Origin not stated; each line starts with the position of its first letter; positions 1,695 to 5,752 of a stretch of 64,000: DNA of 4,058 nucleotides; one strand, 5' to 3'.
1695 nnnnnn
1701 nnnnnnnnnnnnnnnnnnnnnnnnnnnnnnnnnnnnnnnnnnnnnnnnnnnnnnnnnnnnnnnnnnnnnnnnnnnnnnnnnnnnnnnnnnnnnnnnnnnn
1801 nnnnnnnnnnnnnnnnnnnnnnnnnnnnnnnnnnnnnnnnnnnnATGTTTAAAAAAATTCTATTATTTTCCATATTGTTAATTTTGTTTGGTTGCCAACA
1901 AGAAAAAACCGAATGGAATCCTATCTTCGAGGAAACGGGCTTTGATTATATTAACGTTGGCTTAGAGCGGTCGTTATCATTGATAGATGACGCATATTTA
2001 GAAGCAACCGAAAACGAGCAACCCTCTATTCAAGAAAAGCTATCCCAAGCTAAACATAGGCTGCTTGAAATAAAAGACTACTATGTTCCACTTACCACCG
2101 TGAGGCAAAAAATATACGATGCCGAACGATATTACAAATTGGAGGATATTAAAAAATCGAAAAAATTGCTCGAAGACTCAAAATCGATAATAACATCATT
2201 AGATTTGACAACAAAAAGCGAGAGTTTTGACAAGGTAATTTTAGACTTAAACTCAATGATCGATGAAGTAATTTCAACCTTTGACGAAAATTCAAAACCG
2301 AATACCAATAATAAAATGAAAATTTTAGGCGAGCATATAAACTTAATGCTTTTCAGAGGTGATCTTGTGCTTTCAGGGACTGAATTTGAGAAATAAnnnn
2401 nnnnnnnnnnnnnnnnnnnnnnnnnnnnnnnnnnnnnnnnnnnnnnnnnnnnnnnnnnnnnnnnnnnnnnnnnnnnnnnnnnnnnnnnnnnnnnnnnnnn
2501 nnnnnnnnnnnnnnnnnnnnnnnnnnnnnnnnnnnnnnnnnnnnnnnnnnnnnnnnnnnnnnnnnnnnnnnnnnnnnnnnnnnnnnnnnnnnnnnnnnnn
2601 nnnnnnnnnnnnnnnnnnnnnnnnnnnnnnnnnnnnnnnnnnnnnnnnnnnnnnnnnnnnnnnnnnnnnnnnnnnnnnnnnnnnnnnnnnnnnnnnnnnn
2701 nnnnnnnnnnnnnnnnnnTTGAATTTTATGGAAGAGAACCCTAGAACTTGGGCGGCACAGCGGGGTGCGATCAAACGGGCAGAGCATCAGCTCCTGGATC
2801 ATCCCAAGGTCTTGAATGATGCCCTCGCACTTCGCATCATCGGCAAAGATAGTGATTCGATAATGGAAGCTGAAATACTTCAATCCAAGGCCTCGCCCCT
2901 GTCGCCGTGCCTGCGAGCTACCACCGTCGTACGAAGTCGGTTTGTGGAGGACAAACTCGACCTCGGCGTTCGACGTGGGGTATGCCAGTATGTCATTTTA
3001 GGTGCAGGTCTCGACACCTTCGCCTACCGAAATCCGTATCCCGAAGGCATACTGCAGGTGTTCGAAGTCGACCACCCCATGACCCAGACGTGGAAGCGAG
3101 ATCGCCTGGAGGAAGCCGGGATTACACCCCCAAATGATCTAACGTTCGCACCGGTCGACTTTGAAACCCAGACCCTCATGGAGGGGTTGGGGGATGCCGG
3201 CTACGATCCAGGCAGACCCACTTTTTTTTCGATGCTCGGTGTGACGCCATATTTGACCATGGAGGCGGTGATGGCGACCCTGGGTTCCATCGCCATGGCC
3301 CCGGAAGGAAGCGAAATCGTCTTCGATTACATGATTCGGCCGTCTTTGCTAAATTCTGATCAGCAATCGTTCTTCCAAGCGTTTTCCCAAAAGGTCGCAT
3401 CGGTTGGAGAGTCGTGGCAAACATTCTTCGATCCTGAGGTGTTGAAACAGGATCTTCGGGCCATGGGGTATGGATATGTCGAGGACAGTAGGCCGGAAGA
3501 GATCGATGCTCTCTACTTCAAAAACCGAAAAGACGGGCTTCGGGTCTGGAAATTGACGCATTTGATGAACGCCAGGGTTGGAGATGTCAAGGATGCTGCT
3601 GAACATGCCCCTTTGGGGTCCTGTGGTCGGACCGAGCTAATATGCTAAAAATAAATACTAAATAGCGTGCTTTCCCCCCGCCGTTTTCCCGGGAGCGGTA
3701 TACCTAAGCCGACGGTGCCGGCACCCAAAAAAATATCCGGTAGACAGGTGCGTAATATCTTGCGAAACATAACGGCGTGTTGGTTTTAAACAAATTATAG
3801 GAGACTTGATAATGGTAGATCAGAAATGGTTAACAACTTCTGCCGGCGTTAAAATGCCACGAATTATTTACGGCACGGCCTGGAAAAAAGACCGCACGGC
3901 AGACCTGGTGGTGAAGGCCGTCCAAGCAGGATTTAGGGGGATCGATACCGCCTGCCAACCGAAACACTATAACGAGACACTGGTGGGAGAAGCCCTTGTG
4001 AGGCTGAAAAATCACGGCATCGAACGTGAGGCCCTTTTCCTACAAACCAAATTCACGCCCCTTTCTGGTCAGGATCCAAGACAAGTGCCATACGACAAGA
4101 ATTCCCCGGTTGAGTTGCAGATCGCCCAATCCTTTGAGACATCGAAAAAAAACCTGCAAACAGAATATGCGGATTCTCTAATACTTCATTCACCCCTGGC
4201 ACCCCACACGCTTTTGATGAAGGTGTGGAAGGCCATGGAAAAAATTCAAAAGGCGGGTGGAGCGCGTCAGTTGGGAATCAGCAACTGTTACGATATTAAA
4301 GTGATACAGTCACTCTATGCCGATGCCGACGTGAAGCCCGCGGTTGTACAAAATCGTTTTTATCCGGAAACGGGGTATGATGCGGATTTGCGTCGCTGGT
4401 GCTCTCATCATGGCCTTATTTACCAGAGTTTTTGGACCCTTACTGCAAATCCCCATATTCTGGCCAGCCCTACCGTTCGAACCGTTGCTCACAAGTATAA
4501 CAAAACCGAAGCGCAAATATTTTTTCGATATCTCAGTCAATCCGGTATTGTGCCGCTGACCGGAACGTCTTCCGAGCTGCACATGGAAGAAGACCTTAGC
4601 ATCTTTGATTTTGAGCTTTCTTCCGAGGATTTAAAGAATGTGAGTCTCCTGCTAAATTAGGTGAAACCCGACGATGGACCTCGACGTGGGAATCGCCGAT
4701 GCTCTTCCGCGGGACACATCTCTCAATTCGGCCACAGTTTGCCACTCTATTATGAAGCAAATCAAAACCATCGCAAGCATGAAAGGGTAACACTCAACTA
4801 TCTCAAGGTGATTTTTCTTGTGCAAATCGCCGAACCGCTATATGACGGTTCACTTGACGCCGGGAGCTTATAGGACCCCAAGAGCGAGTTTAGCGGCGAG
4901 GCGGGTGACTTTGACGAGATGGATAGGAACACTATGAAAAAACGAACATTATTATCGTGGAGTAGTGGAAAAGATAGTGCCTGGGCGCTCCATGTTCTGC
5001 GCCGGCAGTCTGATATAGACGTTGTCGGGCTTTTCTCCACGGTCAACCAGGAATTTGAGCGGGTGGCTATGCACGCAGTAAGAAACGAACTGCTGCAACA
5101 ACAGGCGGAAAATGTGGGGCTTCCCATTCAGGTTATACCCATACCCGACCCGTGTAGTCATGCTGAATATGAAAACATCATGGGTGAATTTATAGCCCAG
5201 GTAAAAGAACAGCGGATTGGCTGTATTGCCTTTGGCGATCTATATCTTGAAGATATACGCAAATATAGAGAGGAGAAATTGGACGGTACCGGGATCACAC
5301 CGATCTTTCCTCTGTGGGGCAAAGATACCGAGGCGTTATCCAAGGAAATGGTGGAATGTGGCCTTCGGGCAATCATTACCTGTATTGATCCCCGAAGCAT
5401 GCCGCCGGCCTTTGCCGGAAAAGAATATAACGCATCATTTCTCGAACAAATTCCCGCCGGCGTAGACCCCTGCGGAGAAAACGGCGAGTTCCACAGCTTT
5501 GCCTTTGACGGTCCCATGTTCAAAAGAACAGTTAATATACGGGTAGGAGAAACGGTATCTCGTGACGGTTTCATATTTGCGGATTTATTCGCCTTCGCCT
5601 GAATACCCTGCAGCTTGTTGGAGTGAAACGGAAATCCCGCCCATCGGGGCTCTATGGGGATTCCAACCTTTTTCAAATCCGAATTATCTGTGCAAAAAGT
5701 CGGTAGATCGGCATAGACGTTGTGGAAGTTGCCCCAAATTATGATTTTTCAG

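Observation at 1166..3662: Array of single-gene units delimited by a conserved 50-75-nt direct repeat (cassette-like, but not a recognisable integron)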

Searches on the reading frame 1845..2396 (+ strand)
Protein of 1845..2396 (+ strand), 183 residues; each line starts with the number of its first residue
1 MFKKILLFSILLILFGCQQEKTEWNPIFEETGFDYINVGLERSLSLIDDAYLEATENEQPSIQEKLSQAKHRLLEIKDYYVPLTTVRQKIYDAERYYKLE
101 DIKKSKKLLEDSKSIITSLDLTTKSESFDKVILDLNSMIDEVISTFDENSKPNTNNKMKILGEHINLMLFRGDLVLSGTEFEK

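Call 7: find_encoding_contigs(protein=window:1845-2396:+, flank=10000, max_places=10)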
Protein window:1845-2396:+ (183 aa): no gene with exactly this product is on record in the collection.

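Call 10: search_protein_families(library=pfam, proteins=[window:1845-2396:+], max_evalue=0.01)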
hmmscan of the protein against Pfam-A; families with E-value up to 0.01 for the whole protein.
window:1845-2396:+ (183 aa): 0 families

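Call 70: find_homologous_proteins(query=window:1845-2396:+, max_evalue=0.001)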
Query window:1845-2396:+ (183 aa): 109 proteins with E <= 0.001 among 264 candidates.
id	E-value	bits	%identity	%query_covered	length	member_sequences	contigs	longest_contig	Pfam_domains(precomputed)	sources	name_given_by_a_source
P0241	2.6e-103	361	95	100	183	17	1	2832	-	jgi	-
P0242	8.0e-102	356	92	100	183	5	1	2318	-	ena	-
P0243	9.7e-89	314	84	100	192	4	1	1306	-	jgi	-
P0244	1.2e-88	313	83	100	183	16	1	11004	-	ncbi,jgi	jgi:hypothetical protein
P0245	1.6e-87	310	81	100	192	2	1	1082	-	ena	-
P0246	1.1e-86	307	80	100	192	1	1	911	-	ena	-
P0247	7.6e-86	304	81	100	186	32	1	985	-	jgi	-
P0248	2.6e-85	303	79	100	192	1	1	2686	-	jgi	jgi:hypothetical protein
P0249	3.1e-85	302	80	100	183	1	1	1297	-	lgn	-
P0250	4.7e-83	295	78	100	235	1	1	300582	-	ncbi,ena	-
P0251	5.8e-83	295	78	100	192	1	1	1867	-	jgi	-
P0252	7.0e-80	285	77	100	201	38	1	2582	-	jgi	-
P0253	1.7e-79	284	77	100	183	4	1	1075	-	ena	-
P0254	3.2e-79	283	75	100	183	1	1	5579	-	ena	-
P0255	8.7e-79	281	76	100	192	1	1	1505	-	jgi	jgi:hypothetical protein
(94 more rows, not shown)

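Call 71: find_encoding_contigs(protein=P0250, flank=7000, max_places=1)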
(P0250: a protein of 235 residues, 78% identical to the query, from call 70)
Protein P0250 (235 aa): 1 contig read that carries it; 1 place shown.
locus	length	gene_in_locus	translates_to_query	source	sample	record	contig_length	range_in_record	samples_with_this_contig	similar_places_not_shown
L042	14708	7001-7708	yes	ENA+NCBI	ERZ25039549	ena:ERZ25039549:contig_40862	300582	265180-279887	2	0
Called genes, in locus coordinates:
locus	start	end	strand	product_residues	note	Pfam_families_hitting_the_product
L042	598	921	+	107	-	PF14520:HHH_5 (faint), PF00633:HHH, PF12836:HHH_3, PF14716:HHH_8 (faint), PF12826:HHH_2 (faint)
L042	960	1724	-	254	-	-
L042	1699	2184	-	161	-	-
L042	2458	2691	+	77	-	PF02811:PHP (weak)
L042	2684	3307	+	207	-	PF02811:PHP (weak)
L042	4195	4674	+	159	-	-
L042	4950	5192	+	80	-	-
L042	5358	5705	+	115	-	-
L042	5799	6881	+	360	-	PF03193:RsgA_GTPase, PF01926:MMR_HSR1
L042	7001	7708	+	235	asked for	-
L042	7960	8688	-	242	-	PF13483:Lactamase_B_3, PF12706:Lactamase_B_2, PF00753:Lactamase_B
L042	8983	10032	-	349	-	PF00392:GntR, PF13545:HTH_Crp_2 (faint), PF00392:GntR (weak), PF07729:FCD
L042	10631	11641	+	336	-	PF13407:Peripla_BP_4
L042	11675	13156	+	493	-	PF00005:ABC_tran, PF02463:SMC_N (weak), PF00005:ABC_tran (weak)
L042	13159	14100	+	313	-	PF02653:BPD_transp_2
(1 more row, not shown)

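Call 72: find_encoding_contigs(protein=P0244, flank=7000, max_places=2)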
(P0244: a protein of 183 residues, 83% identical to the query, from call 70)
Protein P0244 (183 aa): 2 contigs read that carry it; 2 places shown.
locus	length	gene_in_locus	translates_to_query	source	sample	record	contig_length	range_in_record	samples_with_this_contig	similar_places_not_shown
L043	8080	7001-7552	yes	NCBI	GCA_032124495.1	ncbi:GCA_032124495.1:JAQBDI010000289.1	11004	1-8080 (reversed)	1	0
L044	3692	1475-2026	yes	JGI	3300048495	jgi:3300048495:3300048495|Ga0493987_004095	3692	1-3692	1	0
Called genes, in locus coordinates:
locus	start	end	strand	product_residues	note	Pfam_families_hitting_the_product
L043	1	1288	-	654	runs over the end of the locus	PF00512:HisKA, PF02518:HATPase_c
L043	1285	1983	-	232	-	PF00072:Response_reg, PF00486:Trans_reg_C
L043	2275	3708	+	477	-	PF05762:VWA_CoxE (weak), PF00092:VWA, PF13519:VWA_2, PF13768:VWA_3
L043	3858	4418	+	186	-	PF04012:PspA_IM30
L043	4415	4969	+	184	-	-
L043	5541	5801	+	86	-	PF04365:BrnT_toxin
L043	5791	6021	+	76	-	-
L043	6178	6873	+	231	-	PF01177:Asp_Glu_race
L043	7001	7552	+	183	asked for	-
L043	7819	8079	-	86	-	?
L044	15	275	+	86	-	PF04365:BrnT_toxin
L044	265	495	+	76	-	-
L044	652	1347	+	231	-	PF01177:Asp_Glu_race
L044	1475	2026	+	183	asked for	-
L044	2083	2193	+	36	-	-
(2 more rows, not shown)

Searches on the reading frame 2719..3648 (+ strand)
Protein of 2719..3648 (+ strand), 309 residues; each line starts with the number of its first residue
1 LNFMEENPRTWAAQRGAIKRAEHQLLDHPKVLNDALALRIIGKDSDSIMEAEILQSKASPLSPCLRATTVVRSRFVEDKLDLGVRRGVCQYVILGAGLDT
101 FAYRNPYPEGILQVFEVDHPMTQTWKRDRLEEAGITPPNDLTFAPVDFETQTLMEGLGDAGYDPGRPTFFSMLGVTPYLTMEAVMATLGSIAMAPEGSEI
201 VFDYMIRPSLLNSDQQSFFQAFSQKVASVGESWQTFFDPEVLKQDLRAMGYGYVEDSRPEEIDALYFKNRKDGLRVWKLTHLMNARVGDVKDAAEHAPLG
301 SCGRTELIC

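Call 10: search_protein_families(library=pfam, proteins=[window:2719-3648:+], max_evalue=0.01)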
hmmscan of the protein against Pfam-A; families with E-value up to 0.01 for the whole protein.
window:2719-3648:+ (309 aa): 1 family
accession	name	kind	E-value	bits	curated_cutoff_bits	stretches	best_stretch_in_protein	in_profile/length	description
PF04072.20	LCM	-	1.6e-48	165.6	22.3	1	16-191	4-186/187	Leucine carboxyl methyltransferase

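Call 59: find_homologous_proteins(query=window:2728-3648:+, max_evalue=1e-30)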
Query window:2728-3648:+ (306 aa): 7673 proteins with E <= 1e-30 among 8000 candidates; the best 120 are listed.
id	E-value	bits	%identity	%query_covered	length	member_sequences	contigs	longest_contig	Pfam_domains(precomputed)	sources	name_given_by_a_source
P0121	3.2e-202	688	99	100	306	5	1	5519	PF04072.21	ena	-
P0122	3.8e-199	678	98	100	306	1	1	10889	PF04072.21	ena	-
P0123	4.4e-190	648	92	100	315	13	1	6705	PF04072.21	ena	-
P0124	1.2e-185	634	91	100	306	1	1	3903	PF04072.21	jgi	-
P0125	2.5e-184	629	90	100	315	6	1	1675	PF04072.21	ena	-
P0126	9.8e-176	601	86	100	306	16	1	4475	PF04072.21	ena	-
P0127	2.6e-175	600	87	100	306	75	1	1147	PF04072.21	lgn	-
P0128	1.3e-159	548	78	100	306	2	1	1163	PF04072.21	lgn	-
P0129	7.4e-149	513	79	93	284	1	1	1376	PF04072.21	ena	-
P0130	1.3e-137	476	76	90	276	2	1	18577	PF04072.21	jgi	-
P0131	2.4e-135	468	80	85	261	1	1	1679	PF04072.21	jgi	jgi:methyltransferase (TIGR00027 family)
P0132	1.0e-120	420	67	93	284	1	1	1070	PF04072.21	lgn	-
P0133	1.5e-120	420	68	93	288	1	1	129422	PF04072.21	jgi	jgi:methyltransferase (TIGR00027 family)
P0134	4.6e-120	418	69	93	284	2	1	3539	PF04072.21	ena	-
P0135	7.5e-120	418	69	93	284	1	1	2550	PF04072.21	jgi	jgi:methyltransferase (TIGR00027 family)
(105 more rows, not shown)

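Call 60: find_encoding_contigs(protein=P0122, flank=8000, max_places=2)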
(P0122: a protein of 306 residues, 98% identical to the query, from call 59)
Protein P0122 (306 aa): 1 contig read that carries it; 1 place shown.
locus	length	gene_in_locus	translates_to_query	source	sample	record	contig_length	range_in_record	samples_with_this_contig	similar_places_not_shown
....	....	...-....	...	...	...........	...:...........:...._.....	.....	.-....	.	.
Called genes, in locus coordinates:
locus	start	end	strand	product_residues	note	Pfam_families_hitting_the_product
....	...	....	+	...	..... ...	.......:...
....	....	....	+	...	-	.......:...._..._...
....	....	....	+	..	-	-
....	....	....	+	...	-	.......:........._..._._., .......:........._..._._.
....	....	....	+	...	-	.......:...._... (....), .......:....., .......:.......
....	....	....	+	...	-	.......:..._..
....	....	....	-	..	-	-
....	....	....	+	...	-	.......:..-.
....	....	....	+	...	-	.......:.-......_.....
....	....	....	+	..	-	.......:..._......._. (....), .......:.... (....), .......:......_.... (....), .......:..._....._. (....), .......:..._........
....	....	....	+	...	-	-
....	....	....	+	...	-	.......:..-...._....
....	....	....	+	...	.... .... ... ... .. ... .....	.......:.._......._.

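Call 61: find_encoding_contigs(protein=P0123, flank=6000, max_places=2)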
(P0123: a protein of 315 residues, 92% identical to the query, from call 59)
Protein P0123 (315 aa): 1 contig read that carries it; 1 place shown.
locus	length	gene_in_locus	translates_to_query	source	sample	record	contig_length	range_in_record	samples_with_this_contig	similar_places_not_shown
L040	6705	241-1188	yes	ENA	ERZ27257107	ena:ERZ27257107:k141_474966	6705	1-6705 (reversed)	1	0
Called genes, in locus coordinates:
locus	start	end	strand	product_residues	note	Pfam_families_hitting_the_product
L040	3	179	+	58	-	?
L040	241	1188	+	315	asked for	PF04072:LCM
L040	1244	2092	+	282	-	PF00248:Aldo_ket_red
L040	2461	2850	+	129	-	-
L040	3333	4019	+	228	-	PF01902:Diphthami_syn_2_N, PF28410:Diphthami_syn_2_C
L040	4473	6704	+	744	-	?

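Call 62: find_encoding_contigs(protein=P0130, flank=5000, max_places=2)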
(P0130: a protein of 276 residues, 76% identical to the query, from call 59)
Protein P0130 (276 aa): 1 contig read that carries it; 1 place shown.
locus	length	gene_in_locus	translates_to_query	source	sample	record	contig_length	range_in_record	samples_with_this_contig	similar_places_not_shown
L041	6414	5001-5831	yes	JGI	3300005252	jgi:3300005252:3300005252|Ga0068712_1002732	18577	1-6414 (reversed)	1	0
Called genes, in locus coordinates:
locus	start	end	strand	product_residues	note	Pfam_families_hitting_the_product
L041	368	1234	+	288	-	-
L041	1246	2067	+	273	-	-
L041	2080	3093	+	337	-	PF00174:Oxidored_molyb (faint)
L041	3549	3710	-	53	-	-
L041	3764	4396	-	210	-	PF03459:TOBE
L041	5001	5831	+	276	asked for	PF04072:LCM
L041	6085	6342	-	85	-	-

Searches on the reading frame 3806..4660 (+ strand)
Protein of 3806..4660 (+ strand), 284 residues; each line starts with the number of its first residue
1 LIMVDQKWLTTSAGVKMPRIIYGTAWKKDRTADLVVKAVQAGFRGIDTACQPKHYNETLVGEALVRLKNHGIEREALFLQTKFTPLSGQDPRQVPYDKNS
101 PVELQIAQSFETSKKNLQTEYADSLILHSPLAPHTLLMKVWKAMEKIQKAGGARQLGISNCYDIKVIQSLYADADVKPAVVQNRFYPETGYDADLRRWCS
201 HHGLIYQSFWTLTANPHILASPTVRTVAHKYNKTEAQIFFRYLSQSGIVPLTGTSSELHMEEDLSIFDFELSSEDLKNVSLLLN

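Call 10: search_protein_families(library=pfam, proteins=[window:3806-4660:+], max_evalue=0.01)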
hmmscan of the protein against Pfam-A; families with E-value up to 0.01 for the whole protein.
window:3806-4660:+ (284 aa): 1 family
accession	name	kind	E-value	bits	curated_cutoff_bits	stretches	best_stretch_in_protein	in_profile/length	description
PF00248.27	Aldo_ket_red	-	1.2e-31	110.3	24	1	26-279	16-286/291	Aldo/keto reductase family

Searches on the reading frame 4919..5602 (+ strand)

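Call 10: search_protein_families(library=pfam, proteins=[window:4919-5602:+], max_evalue=0.01)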
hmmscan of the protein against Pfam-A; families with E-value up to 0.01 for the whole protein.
window:4919-5602:+ (227 aa): 1 family
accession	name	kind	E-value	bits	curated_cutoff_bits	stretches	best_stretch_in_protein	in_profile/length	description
PF01902.24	Diphthami_syn_2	-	6.1e-30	104.8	23.2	1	10-211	3-202/219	Diphthamide synthase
